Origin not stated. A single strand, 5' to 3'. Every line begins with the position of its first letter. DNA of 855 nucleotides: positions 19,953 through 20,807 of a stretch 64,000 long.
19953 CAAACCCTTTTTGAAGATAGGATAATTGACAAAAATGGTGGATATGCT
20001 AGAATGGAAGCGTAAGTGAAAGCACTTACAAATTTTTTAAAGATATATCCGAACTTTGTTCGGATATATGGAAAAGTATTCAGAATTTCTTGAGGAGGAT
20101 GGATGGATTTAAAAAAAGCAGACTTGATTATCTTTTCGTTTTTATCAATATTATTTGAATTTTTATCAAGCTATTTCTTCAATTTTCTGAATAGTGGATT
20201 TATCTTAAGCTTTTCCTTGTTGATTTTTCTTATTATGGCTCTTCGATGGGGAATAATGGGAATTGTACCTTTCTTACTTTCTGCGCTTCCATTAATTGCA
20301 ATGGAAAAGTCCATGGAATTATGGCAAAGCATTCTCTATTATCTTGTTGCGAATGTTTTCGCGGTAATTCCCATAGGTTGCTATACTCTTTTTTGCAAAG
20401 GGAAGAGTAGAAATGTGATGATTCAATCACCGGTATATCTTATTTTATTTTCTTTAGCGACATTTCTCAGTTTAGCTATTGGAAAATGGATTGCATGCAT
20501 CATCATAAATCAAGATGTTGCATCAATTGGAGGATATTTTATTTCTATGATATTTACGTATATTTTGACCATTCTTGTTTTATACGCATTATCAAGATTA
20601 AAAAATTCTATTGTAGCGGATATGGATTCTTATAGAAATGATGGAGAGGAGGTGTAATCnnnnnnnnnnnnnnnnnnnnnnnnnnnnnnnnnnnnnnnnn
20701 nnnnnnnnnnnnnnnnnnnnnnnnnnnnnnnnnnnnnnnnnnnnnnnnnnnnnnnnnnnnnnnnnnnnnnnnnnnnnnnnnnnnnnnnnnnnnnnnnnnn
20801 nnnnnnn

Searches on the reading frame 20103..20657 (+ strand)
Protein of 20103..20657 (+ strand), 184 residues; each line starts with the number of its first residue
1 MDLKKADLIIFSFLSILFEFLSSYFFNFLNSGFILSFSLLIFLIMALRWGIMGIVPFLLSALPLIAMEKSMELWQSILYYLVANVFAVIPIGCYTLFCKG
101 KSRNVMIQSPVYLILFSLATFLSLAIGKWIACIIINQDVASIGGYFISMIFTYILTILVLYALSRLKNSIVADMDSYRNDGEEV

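Call 8: search_protein_families(library=pfam, proteins=[window:20103-20657:+])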
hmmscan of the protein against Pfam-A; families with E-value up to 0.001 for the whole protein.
window:20103-20657:+ (184 aa): 0 families

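Call 27: find_related_loci(query=A2, collection=genome_contigs, flank=10000)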
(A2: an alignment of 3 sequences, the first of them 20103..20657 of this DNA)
Query A2 (184 aa) in genome_contigs; peptide patterns used: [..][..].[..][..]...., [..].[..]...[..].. (x = any residue, [..] = any of these).
68 stretches matched a pattern; 1 encode a relative of the query (tblastn E <= 1e-3); 1 distinct loci.
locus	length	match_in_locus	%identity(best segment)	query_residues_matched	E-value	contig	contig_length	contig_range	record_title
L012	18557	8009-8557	45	2-183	8e-37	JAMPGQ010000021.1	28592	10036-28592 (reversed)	MAG: Anaeroplasma bactoclasticum isolate NALB_7863_1 Scaffold_#21__SCF_021___28692_bp, whole genome shotgun sequence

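Call 35: find_related_loci(query=A2, collection=metagenome_contigs, flank=6000)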
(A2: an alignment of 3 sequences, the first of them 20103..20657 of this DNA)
Query A2 (184 aa) in metagenome_contigs; peptide patterns used: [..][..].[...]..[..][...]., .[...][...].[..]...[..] (x = any residue, [..] = any of these).
600 stretches matched a pattern, but none encodes a relative of the query by tblastn (E <= 1e-3).

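Call 36: find_homologous_proteins(query=window:20103-20657:+, max_evalue=1e-10)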
Query window:20103-20657:+ (184 aa): 6 proteins with E <= 1e-10 among 327 candidates.
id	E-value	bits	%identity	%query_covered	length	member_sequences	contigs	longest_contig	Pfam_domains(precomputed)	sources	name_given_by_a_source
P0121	1.9e-108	378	100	100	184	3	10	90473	-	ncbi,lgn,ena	-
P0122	1.1e-67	246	67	98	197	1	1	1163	-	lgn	-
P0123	2.0e-64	235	62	100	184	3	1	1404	-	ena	-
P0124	3.9e-58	214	58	100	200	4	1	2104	-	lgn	-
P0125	8.3e-54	200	57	98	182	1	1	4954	-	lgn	-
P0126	3.9e-49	185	50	98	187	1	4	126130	-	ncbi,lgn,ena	-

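Call 37: find_encoding_contigs(protein=P0122, flank=10000, max_places=2)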
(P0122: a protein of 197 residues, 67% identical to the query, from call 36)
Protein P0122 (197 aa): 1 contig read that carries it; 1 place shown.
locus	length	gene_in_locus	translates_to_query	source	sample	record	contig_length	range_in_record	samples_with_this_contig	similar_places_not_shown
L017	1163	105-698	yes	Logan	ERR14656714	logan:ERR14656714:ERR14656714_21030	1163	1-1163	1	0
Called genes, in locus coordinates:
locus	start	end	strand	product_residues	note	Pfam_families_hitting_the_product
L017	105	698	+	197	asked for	-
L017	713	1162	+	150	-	?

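Call 38: find_encoding_contigs(protein=P0123, flank=10000, max_places=2)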
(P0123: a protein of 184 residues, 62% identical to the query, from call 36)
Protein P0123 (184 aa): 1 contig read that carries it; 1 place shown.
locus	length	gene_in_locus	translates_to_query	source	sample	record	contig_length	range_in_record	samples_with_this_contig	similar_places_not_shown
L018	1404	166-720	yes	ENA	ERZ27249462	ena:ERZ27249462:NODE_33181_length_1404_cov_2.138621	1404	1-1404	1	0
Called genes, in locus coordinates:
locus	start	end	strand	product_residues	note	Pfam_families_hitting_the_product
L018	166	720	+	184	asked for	-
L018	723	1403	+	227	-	?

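Call 39: find_encoding_contigs(protein=P0125, flank=10000, max_places=2)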
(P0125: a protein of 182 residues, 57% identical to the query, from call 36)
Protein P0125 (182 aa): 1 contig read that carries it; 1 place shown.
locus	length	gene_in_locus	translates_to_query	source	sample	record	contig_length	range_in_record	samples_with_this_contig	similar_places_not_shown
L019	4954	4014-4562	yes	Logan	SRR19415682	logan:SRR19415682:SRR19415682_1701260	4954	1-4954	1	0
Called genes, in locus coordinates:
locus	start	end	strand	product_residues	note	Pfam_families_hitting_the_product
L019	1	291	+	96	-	?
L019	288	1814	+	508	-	-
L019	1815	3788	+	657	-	PF20578:aBig_2, PF14592:Chondroitinas_B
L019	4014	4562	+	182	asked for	-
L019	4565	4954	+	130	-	?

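Call 49: search_protein_families(library=ncbifam, proteins=[window:20103-20657:+], max_evalue=0.001)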
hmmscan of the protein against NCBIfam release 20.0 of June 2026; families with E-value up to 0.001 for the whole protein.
window:20103-20657:+ (184 aa): 0 families
